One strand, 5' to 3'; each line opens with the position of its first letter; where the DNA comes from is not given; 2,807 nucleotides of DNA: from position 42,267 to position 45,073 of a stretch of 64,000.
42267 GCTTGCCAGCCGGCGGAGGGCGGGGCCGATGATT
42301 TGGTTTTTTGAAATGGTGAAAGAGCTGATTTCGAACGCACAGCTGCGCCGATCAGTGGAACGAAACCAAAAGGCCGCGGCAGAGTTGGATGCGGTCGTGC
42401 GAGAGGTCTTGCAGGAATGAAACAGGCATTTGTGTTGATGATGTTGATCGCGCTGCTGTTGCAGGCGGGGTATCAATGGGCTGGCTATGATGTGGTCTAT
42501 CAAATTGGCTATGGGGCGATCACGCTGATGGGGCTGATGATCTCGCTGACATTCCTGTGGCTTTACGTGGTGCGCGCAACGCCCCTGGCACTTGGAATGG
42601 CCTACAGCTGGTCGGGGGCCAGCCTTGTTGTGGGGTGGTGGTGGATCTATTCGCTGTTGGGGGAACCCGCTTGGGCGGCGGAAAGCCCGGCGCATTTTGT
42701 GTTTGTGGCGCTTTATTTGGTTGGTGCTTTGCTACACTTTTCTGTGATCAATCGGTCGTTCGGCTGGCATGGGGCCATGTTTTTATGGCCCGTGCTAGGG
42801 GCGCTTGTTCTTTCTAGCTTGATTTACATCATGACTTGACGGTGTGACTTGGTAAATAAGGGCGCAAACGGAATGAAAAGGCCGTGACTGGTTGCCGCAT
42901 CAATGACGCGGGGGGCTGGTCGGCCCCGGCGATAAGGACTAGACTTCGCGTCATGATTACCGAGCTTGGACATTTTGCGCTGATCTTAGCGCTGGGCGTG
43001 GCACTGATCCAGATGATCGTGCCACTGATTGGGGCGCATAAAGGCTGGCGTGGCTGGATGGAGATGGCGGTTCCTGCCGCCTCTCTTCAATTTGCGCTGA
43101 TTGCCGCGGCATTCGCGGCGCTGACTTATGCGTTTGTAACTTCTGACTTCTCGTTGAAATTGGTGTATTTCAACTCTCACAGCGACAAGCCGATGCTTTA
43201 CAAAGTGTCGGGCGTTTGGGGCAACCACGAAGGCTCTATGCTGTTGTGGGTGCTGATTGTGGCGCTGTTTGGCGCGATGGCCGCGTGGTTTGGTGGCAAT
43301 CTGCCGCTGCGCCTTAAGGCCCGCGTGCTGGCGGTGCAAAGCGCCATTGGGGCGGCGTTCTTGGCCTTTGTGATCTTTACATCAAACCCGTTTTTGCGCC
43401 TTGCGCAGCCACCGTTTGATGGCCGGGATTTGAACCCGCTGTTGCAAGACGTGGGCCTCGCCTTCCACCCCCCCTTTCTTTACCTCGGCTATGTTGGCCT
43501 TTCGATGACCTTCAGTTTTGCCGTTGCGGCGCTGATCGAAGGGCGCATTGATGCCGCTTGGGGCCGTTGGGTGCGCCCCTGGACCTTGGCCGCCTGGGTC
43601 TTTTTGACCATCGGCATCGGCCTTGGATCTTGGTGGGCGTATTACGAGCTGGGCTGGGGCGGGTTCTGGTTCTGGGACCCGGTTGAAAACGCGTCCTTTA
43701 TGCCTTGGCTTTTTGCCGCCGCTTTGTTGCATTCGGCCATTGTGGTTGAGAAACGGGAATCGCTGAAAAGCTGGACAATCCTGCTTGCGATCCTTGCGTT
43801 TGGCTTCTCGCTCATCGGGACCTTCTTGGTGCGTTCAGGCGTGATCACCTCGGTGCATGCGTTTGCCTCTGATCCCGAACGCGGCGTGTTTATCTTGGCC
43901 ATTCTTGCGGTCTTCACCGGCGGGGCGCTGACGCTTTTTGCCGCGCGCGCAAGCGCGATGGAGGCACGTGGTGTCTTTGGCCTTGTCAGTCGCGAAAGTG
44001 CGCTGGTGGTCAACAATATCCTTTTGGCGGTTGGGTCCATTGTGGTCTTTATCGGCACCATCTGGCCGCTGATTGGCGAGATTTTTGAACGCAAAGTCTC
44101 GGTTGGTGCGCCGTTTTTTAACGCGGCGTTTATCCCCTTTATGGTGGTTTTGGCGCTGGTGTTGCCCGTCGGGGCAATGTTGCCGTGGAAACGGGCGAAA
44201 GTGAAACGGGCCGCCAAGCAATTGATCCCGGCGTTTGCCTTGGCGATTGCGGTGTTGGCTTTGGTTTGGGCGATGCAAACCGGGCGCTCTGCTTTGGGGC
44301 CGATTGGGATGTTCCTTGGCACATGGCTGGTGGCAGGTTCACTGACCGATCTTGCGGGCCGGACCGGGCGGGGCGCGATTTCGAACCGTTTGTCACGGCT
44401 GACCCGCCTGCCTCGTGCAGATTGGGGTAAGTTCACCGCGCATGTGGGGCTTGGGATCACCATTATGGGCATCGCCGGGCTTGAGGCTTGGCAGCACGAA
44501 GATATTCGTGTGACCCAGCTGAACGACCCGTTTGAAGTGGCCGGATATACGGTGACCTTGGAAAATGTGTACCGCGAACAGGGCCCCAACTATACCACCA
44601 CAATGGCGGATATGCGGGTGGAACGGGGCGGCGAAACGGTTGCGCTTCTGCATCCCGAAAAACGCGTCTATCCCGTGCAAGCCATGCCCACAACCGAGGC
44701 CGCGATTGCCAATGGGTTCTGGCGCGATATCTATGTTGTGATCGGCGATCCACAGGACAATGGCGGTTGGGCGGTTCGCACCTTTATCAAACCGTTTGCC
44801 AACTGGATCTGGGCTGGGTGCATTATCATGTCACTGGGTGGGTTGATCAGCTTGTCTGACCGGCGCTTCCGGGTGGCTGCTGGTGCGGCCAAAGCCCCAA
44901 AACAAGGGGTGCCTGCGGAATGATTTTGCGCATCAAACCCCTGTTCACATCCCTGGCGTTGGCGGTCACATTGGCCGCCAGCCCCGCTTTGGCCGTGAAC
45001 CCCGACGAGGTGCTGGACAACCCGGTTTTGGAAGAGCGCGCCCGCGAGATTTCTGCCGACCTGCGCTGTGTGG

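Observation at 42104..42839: Three unrecognised, translationally coupled small membrane ORFs downstream of the holin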

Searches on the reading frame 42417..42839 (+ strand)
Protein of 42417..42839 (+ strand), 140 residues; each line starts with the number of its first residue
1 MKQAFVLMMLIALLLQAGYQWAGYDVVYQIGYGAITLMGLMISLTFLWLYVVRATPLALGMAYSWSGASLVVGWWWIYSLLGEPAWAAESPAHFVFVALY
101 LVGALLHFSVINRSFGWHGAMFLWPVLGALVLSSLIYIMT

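Call 3: search_protein_families(library=pfam, proteins=[window:42417-42839:+], max_evalue=1)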
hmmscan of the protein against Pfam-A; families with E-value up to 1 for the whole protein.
window:42417-42839:+ (140 aa): 0 families

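Call 4: search_protein_families(library=phrogs, proteins=[window:42417-42839:+], max_evalue=1)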
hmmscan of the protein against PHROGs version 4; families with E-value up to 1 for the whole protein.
window:42417-42839:+ (140 aa): 1 family
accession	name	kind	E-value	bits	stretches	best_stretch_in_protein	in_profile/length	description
phrog_21709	-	unknown function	0.27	11.2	1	14-53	149-187/359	-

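Call 5: search_protein_families(library=ncbifam, proteins=[window:42417-42839:+], max_evalue=1)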
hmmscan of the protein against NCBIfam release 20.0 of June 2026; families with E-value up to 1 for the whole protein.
window:42417-42839:+ (140 aa): 0 families

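Call 9: find_homologous_proteins(query=window:42417-42836:+, max_evalue=0.001)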
Query window:42417-42836:+ (140 aa): 109 proteins with E <= 0.001 among 411 candidates.
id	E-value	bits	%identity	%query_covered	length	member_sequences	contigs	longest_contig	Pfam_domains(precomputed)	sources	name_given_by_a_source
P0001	2.0e-72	260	89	100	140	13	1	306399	-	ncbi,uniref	ncbi:hypothetical protein [Aliiroseovarius crassostreae]|uniref:hypothetical protein n=1 Tax=Aliiros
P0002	7.6e-71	255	88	100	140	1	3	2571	-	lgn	-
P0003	1.3e-70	254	85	100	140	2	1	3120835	-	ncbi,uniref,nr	ncbi:hypothetical protein K3X13_08985 [Aliiroseovarius crassostreae]|uniref:hypothetical protein n=1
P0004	1.6e-70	254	86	100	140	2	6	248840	-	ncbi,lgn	-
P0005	2.9e-61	224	77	99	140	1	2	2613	-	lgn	-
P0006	1.3e-60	222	79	99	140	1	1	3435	-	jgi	-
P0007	4.7e-60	220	77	100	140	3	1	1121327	-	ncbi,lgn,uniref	ncbi:hypothetical protein [Aliiroseovarius marinus]|uniref:hypothetical protein n=1 Tax=Aliiroseovar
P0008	3.2e-59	217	76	99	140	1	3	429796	-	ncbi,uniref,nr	ncbi:hypothetical protein [Aliiroseovarius sediminis]|uniref:hypothetical protein n=1 Tax=Aliiroseov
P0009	5.7e-59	216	73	99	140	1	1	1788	-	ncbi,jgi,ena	jgi:hypothetical protein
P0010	1.0e-58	215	77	84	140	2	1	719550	-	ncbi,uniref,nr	ncbi:hypothetical protein [uncultured Aliiroseovarius sp.]|uniref:hypothetical protein n=1 Tax=uncul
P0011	2.4e-58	214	73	99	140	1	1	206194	-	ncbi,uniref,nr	ncbi:hypothetical protein MUY35_13335 [Aliiroseovarius sp. S1339]|uniref:hypothetical protein n=1 Ta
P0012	6.3e-58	213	71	100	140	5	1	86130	-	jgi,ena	-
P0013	6.1e-57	210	75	99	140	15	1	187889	-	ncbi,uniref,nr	ncbi:hypothetical protein J3R80_15150 [Aliiroseovarius sp. Z3]|uniref:hypothetical protein n=1 Tax=A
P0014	8.9e-57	209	77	94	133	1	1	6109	-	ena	-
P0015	5.9e-55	203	67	100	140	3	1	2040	-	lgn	-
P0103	4.0e-22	97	47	80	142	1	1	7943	-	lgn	-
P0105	2.4e-21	94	47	83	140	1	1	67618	-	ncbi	-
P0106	4.1e-20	90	52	74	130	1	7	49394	-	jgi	jgi:hypothetical protein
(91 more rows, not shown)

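Call 17: predict_structure(alignment_id=A1)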
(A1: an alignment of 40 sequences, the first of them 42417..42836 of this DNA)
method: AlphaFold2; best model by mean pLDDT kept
length: 140 residues; sequences in the alignment: 40
mean_pLDDT: 96.1   pTM: 0.82
mean pLDDT of the five models: 96.1, 95.9, 95.3, 95.2, 87.1
residues with pLDDT >= 90: 137; 70-90: 3; 50-70: 0; < 50: 0
segments of 3 or more residues with pLDDT < 50: none
pLDDT, mean of each block of 10 residues (from residue 1): 95 98 97 98 98 96 98 97 95 96 96 91 95 97
secondary structure, 60 per line:
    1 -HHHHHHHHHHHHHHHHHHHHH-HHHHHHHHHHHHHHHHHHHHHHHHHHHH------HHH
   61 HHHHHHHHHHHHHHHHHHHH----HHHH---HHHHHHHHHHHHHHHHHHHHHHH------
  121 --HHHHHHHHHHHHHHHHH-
elements in order: H2-22 H24-51 H58-80 H85-88 H92-114 H123-139

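Call 20: search_protein_representatives(alignment_id=A1)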
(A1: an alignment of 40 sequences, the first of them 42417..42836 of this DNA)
Query: 40 sequences, 140 profile positions. Proteins with E-value up to 0.001 (for the whole library): 69; up to 1e-10: 56; up to 1e-30: 13. The best 69 are listed.
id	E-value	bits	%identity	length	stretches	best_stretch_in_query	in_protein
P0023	1.1e-58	213.1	-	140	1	1-137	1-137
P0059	2.0e-50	186.4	-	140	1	1-139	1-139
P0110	1.4e-49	183.6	-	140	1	1-139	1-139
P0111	1.6e-49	183.5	-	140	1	1-139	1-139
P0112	3.9e-41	156.3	-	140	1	1-138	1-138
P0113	8.0e-41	155.3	-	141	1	1-138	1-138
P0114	1.5e-40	154.4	-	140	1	1-135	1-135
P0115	2.3e-39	150.5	-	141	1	1-138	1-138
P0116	2.0e-37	144.3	-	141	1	1-139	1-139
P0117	1.4e-36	141.5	-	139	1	1-137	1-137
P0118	2.1e-33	131.2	-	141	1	1-136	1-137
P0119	2.0e-32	128.0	-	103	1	38-139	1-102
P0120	3.3e-32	127.4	-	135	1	1-133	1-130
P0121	1.2e-30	122.3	-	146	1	8-138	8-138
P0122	1.2e-29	119.1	-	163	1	1-101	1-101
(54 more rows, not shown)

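Call 21: fold_search(model_id=the predicted structure, library=pdb)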
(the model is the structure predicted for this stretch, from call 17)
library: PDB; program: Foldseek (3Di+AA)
matches with E <= 10: 108; with E <= 0.001: 0
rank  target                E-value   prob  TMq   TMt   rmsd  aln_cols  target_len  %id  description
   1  8zfa_R                7.4e-01  0.41  0.33  0.20   9.0       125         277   18  Cryo-EM structure of the xtGPR4-Gs complex in pH7.2 (released 2025-02-26)
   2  8zfb                  1.5e+00  0.28  0.33  0.20   9.0       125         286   18  Cryo-EM structure of the receptor of xtGPR4-Gs complex in pH7.2 (released 2025-02-26)
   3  8e73_6M               1.9e+00  0.15  0.28  0.22  12.4       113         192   16  Vigna radiata supercomplex I+III2 (full bridge) (released 2023-01-11)
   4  8zd1_R                2.3e+00  0.20  0.33  0.20   8.9       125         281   18  Cryo-EM structure of the xGPR4-Gs complex in pH6.2 (released 2025-02-26)
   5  8zf4                  2.3e+00  0.20  0.33  0.20   8.9       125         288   18  Cryo-EM structure of the receptor of xGPR4-Gs complex in pH6.2 (released 2025-02-26)
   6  7scg_D                2.4e+00  0.47  0.42  0.23   4.2        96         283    9  FH210 bound Mu Opioid Receptor-Gi Protein Complex (released 2022-04-20)
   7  7aqq_K                2.7e+00  0.30  0.35  0.48   5.6        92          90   15  Cryo-EM structure of Arabidopsis thaliana Complex-I (membrane core) (released 2021-12-08)
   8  6tp3_B                2.8e+00  0.25  0.40  0.22  12.1       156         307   15  Crystal structure of the Orexin-1 receptor in complex with daridorexant (released 2020-01-01)
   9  8hnl_R                3.2e+00  0.23  0.39  0.22   7.0       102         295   19  CXCR3-DNGi complex activated by PS372424 (released 2023-11-29)
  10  9odf_D                3.3e+00  0.35  0.42  0.24   4.2        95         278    9  Structure of the MOR/Gi/Lofentanil Complex, GTP-bound G-Primed (released 2026-03-04)
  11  9d3e_A                3.5e+00  0.25  0.43  0.19   7.4       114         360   11  Cryo-EM structure of CCR6 bound by SQA1 and OXM2 (released 2024-09-11)
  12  6ftg_5                3.5e+00  0.16  0.33  0.11   8.2       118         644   15  Subtomogram average of OST-containing ribosome-translocon complexes from canine rough microsomal membranes (released 2018-03-21)
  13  8gng_X                3.7e+00  0.33  0.43  0.24   6.7       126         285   10  Crystal structure of human adenosine A2A receptor in complex with istradefylline. (released 2023-03-22)
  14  6kuw_A                3.7e+00  0.28  0.42  0.15   4.5       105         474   18  Crystal structure of human alpha2C adrenergic G protein-coupled receptor. (released 2019-12-04)
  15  7vl8_R                3.7e+00  0.16  0.36  0.21   9.6       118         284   15  Cryo-EM structure of the Apo CCR1-Gi complex (released 2022-03-23)
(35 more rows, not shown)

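Call 29: find_related_loci(query=A1, collection=viral_contigs, flank=6000)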
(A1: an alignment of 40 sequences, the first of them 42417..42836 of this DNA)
Query A1 (140 aa) in viral_contigs; peptide patterns used: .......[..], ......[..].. (x = any residue, [..] = any of these).
25 stretches matched a pattern, but none encodes a relative of the query by tblastn (E <= 1e-3).

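Call 32: search_dna_similar(query=window:42417-42836:+, collection=phages, mode=protein, max_evalue=10, max_rows=15)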
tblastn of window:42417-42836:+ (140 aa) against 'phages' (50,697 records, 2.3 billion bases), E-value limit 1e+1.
No match.

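Call 36: find_encoding_contigs(protein=P0105, flank=5000, max_places=2)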
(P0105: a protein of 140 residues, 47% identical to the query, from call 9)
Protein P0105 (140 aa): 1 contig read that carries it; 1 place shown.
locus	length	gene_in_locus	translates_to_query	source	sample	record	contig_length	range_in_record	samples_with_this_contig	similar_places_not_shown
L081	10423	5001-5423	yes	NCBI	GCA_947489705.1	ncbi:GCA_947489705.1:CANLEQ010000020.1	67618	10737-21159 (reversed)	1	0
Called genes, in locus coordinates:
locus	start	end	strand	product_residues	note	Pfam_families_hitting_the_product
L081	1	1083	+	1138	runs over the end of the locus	PF01558:POR, PF20169:DUF6537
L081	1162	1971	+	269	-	PF01177:Asp_Glu_race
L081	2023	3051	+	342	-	PF01118:Semialdhyde_dh, PF22698:Semialdhyde_dhC_1, PF02774:Semialdhyde_dhC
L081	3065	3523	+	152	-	PF03100:CcmE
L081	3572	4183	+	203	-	PF05838:Glyco_hydro_108, PF09374:PG_binding_3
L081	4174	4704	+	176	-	PF11351:GTA_holin_3TM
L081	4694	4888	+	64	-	-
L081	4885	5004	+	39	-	-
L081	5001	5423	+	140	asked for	-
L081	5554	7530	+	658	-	PF01578:Cytochrom_C_asm, PF16327:CcmF_C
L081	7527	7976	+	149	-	PF03918:CcmH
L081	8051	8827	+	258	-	PF00378:ECH_1, PF16113:ECH_2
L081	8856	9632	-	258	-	PF01841:Transglut_core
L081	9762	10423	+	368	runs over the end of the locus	PF00724:Oxidored_FMN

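Call 37: find_encoding_contigs(protein=P0103, flank=5000, max_places=2)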
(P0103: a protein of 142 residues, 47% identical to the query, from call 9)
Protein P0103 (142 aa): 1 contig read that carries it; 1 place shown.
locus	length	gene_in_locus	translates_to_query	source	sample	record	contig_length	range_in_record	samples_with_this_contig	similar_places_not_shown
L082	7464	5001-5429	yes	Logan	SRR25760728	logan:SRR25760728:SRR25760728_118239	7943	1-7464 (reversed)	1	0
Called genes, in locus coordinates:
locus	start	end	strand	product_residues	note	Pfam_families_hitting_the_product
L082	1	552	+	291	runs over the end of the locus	PF19576:Acyltransf_2, PF01553:Acyltransferase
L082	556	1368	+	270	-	PF01177:Asp_Glu_race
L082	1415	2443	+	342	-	PF01118:Semialdhyde_dh, PF22698:Semialdhyde_dhC_1, PF02774:Semialdhyde_dhC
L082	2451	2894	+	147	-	PF03100:CcmE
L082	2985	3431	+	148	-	-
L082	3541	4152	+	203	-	PF05838:Glyco_hydro_108, PF09374:PG_binding_3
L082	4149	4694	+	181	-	PF11351:GTA_holin_3TM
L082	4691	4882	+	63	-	-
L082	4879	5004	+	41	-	-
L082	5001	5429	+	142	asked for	-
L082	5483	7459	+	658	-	PF01578:Cytochrom_C_asm, PF16327:CcmF_C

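Call 38: find_encoding_contigs(protein=P0106, flank=5000, max_places=2)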
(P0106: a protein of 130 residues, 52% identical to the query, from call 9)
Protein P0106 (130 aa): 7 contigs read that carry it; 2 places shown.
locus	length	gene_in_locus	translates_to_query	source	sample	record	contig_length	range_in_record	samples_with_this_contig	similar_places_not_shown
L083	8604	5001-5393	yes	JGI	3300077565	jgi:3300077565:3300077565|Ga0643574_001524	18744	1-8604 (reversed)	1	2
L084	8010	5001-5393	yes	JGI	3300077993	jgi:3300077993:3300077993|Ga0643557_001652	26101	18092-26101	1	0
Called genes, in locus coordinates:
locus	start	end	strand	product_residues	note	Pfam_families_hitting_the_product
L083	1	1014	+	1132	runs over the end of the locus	PF02775:TPP_enzyme_C (faint), PF01558:POR, PF20169:DUF6537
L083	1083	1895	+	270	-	PF01177:Asp_Glu_race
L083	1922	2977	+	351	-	PF01118:Semialdhyde_dh, PF22698:Semialdhyde_dhC_1, PF02774:Semialdhyde_dhC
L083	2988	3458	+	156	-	PF03100:CcmE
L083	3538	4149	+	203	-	PF05838:Glyco_hydro_108, PF09374:PG_binding_3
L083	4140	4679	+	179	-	PF11351:GTA_holin_3TM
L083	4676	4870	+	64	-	-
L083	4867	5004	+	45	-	-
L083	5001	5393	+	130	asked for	-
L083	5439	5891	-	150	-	-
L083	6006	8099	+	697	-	PF01578:Cytochrom_C_asm, PF16327:CcmF_C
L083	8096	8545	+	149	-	PF03918:CcmH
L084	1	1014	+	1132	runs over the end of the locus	PF02775:TPP_enzyme_C (faint), PF01558:POR, PF20169:DUF6537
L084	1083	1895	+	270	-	PF01177:Asp_Glu_race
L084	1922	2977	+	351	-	PF01118:Semialdhyde_dh, PF22698:Semialdhyde_dhC_1, PF02774:Semialdhyde_dhC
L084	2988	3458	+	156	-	PF03100:CcmE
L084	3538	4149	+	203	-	PF05838:Glyco_hydro_108, PF09374:PG_binding_3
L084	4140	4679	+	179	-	PF11351:GTA_holin_3TM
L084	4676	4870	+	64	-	-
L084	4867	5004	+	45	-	-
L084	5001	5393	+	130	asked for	-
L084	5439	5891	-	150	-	-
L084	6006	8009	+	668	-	?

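Call 49: fold_search(model_id=the predicted structure, library=viral)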
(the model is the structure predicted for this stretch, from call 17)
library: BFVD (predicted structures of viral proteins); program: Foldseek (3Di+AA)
matches with E <= 10: 115; with E <= 0.001: 0
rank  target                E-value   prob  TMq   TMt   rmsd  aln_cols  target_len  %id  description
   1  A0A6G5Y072            1.0e-01  1.00  0.62  0.53   4.8       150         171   15  (no name in the UniProt tables at hand)
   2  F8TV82                1.3e-01  1.00  0.64  0.44   4.9       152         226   15  (no name in the UniProt tables at hand)
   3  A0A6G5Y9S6            1.5e-01  0.97  0.52  0.38   5.5       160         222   18  (no name in the UniProt tables at hand)
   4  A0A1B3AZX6            5.0e-01  0.95  0.54  0.59   3.9       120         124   22  Membrane protein [Gordonia phage Eyre]
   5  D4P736                5.3e-01  0.97  0.57  0.60   3.9       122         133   16  (no name in the UniProt tables at hand)
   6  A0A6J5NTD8            6.9e-01  0.57  0.36  0.11  14.0       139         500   14  Uncharacterized protein [uncultured Caudovirales phage]
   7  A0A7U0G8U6            9.0e-01  0.20  0.25  0.22   9.7       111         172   14  (no name in the UniProt tables at hand)
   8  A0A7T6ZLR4            9.5e-01  0.44  0.36  0.30   9.1       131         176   17  (no name in the UniProt tables at hand)
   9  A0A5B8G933            1.1e+00  0.47  0.39  0.15  10.6       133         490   15  Membrane protein K15 [Colobine gammaherpesvirus 1]
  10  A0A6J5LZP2            1.1e+00  0.44  0.33  0.43   8.0       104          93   13  Uncharacterized protein [uncultured Caudovirales phage]
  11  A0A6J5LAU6            1.5e+00  0.85  0.66  0.59   4.8       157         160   14  Uncharacterized protein [uncultured Caudovirales phage]
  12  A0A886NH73            1.5e+00  0.18  0.29  0.26  14.6       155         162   15  (no name in the UniProt tables at hand)
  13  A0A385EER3            1.5e+00  0.25  0.33  0.34  14.1       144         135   17  Uncharacterized protein [Caulobacter phage CcrBL9]
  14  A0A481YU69            1.5e+00  0.21  0.28  0.30   9.4       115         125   10  Uncharacterized protein [Marseillevirus LCMAC103]
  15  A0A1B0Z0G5            1.7e+00  0.51  0.39  0.48  10.7       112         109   11  (no name in the UniProt tables at hand)
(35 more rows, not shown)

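Call 52: search_solved_structures(query=A1, max_evalue=5)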
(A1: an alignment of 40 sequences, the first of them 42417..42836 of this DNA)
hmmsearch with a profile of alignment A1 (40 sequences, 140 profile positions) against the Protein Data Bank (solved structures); distinct sequences matched with E-value up to 5: 0.

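Call 53: search_protein_families(library=padloc, proteins=[window:42417-42839:+], max_evalue=1)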
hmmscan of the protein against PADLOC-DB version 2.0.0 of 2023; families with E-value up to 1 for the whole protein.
window:42417-42839:+ (140 aa): 0 families

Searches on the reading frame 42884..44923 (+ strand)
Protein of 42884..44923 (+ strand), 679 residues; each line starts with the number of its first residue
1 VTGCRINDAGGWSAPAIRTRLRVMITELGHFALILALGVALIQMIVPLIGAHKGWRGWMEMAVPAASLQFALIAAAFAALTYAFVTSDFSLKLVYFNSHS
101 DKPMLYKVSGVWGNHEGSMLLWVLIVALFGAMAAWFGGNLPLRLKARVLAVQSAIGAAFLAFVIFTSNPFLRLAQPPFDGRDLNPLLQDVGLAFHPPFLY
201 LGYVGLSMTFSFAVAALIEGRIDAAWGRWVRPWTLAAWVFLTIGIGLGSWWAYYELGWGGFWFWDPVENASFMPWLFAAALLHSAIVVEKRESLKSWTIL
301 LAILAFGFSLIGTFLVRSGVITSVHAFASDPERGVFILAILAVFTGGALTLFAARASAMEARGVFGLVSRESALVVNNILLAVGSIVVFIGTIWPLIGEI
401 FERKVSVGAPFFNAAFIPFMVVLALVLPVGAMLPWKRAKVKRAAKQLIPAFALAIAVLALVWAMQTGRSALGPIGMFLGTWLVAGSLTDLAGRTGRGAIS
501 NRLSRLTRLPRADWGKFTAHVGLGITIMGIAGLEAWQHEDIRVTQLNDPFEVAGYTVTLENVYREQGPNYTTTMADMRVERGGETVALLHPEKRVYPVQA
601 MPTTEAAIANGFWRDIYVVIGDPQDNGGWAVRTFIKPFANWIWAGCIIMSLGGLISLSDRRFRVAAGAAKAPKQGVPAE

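Call 3: search_protein_families(library=pfam, proteins=[window:42884-44923:+], max_evalue=1)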
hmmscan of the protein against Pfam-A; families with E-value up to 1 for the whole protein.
window:42884-44923:+ (679 aa): 4 families
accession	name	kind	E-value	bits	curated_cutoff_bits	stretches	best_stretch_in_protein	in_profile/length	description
PF16327.10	CcmF_C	-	4.4e-116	388.1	28.7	1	338-660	1-323/323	Cytochrome c-type biogenesis protein CcmF C-terminal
PF01578.25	Cytochrom_C_asm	-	2.7e-52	177.9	29.9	1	112-318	1-206/212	Cytochrome C assembly protein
PF11457.13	DUF3021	-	0.0017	19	24.7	1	359-465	32-115/130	Protein of unknown function (DUF3021)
PF05140.19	ResB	-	0.2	10.8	24.6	0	636-666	427-457/486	ResB-like family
